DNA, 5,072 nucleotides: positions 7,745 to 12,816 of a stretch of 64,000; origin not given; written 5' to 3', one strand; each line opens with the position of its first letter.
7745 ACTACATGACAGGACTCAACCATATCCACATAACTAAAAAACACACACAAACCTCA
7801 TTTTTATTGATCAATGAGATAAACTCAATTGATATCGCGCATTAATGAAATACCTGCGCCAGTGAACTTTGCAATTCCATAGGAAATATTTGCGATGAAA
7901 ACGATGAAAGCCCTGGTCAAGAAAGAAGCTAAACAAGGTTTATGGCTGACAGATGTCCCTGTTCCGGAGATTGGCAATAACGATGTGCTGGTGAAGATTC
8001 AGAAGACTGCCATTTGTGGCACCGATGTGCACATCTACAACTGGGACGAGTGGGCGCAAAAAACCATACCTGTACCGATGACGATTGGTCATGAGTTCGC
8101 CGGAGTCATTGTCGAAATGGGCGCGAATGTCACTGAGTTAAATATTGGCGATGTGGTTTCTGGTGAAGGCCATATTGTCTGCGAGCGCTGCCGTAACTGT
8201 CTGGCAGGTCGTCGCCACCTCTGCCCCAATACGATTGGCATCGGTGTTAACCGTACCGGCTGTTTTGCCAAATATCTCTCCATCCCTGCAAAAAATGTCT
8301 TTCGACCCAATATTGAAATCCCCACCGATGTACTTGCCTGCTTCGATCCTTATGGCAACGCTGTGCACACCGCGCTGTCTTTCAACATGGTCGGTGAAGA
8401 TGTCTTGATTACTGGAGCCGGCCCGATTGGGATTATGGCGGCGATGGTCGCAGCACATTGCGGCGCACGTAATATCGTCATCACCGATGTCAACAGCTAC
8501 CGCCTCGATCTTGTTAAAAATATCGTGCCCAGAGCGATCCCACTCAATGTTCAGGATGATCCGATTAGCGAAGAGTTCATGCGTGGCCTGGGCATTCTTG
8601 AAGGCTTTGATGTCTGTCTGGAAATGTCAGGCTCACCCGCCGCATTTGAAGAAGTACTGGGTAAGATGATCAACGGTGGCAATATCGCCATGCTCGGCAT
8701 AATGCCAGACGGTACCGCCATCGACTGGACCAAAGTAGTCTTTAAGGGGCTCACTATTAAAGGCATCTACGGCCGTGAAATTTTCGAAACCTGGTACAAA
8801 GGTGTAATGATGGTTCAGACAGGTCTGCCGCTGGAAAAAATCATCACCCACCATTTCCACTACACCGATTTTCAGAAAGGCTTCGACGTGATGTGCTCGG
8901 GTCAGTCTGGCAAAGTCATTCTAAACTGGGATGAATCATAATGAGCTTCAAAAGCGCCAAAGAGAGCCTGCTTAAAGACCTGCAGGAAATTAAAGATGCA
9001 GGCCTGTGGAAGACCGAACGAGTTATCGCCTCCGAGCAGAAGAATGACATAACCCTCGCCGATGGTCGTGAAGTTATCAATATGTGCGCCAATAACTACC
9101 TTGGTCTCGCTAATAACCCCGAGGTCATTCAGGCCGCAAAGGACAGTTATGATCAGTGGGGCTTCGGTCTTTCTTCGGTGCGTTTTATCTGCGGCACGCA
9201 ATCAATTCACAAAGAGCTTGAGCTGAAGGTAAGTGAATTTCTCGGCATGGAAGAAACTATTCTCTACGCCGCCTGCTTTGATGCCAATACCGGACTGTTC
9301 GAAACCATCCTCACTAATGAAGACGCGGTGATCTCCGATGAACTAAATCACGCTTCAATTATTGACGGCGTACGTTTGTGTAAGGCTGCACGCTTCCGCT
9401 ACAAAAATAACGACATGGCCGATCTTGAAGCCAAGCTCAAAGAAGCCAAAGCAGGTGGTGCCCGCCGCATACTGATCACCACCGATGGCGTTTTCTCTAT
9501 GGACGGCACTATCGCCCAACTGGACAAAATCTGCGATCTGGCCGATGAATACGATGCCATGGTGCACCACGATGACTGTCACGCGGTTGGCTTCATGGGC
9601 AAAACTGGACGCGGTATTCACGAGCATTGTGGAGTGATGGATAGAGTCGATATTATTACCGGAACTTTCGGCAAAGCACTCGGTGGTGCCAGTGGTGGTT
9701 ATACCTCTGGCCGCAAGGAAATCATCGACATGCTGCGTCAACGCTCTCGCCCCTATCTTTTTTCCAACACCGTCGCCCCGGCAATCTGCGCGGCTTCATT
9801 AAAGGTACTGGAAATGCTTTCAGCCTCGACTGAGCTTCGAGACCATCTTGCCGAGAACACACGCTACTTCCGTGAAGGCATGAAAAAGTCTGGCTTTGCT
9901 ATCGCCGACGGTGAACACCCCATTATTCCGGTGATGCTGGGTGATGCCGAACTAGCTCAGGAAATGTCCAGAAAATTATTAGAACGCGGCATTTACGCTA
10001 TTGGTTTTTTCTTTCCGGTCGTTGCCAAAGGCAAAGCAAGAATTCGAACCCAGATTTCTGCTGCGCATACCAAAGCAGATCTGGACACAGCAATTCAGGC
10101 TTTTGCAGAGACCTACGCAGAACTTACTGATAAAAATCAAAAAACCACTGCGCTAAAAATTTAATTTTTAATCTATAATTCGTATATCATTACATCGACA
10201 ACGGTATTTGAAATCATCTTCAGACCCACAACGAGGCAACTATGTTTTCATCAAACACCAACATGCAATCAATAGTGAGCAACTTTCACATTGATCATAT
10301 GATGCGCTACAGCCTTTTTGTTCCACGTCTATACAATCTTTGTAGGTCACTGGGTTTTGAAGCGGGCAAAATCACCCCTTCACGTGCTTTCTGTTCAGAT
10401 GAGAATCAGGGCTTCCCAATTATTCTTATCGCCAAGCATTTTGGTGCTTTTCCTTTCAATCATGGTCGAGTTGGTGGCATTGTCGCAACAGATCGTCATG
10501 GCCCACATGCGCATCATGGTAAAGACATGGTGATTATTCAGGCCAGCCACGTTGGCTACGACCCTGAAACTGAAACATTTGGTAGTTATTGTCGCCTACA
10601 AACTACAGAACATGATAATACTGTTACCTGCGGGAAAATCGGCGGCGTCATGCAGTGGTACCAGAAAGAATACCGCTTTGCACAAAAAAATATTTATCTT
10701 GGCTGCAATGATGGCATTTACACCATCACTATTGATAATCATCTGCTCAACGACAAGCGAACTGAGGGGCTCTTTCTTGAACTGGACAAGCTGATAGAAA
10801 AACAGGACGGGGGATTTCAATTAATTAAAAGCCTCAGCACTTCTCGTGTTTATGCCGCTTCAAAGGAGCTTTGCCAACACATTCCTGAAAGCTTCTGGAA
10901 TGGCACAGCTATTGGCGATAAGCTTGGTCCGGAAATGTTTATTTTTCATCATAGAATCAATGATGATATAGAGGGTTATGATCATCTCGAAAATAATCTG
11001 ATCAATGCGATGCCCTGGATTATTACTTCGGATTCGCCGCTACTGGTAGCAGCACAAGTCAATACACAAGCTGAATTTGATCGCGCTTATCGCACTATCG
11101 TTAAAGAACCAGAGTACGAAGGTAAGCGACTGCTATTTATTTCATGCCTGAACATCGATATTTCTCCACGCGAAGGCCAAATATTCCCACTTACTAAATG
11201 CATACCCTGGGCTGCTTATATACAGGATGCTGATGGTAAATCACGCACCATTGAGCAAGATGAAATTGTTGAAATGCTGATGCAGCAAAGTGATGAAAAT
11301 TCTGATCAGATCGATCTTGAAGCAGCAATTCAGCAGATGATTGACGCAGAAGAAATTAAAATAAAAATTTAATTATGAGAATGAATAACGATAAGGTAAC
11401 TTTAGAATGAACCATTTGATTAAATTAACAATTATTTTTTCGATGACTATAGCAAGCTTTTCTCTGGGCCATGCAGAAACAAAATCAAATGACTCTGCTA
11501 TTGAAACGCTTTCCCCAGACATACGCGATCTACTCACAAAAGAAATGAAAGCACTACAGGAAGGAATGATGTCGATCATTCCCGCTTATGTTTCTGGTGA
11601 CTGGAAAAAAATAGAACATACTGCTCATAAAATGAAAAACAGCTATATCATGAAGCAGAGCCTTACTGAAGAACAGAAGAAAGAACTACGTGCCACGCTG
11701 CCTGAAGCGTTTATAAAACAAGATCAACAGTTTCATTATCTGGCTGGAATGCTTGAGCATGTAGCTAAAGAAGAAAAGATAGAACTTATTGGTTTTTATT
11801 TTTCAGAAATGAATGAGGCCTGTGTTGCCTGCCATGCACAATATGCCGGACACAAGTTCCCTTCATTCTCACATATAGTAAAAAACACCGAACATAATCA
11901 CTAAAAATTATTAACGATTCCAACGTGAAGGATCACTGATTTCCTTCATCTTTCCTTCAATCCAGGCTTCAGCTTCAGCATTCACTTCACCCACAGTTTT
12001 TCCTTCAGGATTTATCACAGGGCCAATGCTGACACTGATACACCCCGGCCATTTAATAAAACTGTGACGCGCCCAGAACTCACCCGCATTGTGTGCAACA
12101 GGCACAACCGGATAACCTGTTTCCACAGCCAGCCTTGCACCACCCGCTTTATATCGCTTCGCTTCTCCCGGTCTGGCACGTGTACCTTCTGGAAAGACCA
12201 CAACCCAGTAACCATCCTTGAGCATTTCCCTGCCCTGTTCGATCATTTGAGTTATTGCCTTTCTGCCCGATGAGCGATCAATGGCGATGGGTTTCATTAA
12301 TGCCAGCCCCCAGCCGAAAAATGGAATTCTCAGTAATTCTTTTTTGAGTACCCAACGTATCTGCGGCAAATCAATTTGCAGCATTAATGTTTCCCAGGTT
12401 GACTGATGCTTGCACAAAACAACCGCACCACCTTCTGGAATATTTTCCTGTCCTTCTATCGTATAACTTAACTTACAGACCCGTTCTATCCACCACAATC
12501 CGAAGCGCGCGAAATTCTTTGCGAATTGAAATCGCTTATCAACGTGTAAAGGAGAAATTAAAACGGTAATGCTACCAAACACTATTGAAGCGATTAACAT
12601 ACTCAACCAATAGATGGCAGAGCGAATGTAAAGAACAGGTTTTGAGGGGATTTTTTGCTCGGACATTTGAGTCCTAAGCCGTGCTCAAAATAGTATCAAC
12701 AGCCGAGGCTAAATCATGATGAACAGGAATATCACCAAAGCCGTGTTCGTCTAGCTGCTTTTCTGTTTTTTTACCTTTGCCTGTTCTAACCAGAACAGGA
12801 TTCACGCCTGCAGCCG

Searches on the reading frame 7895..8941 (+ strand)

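Call 80: search_protein_families(library=pfam, proteins=[window:7895-8941:+], max_evalue=0.00001)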
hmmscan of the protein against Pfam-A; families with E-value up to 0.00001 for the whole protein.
window:7895-8941:+ (348 aa): 3 families
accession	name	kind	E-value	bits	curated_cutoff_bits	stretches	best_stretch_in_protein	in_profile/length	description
PF08240.17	ADH_N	-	1.5e-27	96.3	23.5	1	28-137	2-101/104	Alcohol dehydrogenase GroES-like domain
PF00107.32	ADH_zinc_N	-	1.9e-17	63.9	31.8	1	177-304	1-124/129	Zinc-binding dehydrogenase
PF16912.11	Glu_dehyd_C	-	1.8e-06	28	34.9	1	157-280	21-143/211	Glucose dehydrogenase C-terminus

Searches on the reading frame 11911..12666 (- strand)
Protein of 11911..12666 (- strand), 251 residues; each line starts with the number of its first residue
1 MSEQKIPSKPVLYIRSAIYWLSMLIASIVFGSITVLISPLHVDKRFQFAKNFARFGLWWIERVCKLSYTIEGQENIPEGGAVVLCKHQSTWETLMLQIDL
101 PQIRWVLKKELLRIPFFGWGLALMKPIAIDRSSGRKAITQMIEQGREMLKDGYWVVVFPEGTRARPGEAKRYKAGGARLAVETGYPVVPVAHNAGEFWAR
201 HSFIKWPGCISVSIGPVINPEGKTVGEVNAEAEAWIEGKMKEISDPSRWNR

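Call 80: search_protein_families(library=pfam, proteins=[window:11911-12666:-], max_evalue=0.00001)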
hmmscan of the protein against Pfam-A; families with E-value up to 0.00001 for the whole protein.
window:11911-12666:- (251 aa): 1 family
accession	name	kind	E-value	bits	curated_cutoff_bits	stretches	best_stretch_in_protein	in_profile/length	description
PF01553.26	Acyltransferase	-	7.1e-28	97.5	23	1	69-192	3-131/132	Acyltransferase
